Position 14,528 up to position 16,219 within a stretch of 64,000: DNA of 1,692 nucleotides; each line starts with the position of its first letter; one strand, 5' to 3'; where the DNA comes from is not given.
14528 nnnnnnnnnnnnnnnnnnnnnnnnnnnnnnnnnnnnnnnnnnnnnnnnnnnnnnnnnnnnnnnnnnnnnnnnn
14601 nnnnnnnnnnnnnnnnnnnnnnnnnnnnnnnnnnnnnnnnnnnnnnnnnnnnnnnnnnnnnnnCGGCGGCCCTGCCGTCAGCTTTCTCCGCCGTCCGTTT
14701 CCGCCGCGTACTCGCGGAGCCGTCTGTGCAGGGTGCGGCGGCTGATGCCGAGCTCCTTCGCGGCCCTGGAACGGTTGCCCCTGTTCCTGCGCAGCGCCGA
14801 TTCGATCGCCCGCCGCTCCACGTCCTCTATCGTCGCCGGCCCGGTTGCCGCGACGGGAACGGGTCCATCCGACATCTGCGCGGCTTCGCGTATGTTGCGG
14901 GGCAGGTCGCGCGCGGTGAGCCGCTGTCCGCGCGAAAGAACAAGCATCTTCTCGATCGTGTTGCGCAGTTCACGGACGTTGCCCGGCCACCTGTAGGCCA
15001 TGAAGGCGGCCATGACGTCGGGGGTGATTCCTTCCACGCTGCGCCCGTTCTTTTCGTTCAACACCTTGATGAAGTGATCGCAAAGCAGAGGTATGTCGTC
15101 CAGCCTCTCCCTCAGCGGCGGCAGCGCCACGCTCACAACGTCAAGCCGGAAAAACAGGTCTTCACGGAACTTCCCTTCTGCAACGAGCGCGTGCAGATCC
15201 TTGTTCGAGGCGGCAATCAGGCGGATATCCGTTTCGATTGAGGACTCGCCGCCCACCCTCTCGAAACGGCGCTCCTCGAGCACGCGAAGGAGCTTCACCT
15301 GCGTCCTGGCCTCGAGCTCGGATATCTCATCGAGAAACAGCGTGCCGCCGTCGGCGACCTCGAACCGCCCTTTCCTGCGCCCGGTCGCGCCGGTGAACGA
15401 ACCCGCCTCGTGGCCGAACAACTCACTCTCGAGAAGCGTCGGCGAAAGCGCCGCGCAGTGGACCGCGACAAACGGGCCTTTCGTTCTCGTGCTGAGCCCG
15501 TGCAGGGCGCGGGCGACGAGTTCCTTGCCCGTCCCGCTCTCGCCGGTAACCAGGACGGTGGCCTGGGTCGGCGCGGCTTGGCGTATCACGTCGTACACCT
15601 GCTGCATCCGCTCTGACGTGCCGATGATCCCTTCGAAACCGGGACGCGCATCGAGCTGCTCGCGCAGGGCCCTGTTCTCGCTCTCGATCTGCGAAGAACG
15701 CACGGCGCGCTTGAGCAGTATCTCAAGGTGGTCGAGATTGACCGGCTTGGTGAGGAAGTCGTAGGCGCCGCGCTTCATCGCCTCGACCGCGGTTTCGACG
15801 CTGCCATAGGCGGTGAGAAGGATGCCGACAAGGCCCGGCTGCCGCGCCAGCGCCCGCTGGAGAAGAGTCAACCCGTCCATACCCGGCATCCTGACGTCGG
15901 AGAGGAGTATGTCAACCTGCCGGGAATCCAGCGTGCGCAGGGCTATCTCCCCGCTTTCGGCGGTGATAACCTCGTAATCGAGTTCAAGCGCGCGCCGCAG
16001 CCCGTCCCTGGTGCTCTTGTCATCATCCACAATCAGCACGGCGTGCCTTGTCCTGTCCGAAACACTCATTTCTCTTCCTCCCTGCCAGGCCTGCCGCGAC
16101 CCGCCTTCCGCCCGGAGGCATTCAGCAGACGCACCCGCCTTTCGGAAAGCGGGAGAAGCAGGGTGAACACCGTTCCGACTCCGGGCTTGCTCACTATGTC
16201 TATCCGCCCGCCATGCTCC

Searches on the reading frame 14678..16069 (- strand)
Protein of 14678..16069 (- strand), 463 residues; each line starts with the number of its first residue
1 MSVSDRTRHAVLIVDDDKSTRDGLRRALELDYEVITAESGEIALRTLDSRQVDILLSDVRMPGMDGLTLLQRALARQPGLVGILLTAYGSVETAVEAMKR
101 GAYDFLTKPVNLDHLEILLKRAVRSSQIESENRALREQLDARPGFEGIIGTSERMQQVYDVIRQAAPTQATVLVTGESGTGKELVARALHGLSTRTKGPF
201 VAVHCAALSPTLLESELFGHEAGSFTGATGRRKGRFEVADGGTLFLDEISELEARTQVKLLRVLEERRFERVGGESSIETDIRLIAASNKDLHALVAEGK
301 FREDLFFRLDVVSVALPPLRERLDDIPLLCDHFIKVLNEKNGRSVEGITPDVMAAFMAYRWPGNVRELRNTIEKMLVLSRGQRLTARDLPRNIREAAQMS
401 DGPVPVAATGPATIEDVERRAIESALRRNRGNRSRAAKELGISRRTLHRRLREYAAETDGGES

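Call 63: search_protein_families(library=pfam, proteins=[window:14678-16069:-], max_evalue=0.00001)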
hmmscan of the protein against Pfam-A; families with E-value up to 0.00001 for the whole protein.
window:14678-16069:- (463 aa): 7 families
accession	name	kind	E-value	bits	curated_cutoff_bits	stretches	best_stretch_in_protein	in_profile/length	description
PF00158.32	Sigma54_activat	-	1.4e-69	233.6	20.2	1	148-314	1-167/168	Sigma-54 interaction domain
PF25601.1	AAA_lid_14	-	2.1e-29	101.6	27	1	320-400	1-81/87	AAA+ ATPase lid domain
PF00072.30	Response_reg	-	3.5e-27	95.2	30.2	1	11-116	1-107/111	Response regulator receiver domain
PF14532.12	Sigma54_activ_2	-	2.3e-23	83.4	25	1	149-319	1-138/138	Sigma-54 interaction domain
PF02954.25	HTH_8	-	4.8e-18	65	22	1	413-454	1-42/42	Bacterial regulatory protein, Fis family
PF07728.20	AAA_5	-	8e-10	39.3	22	1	172-290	2-123/139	AAA domain (dynein-related subfamily)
PF01078.27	Mg_chelatase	-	2.5e-06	27.5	20.3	0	227-289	93-157/207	Magnesium chelatase, subunit ChlI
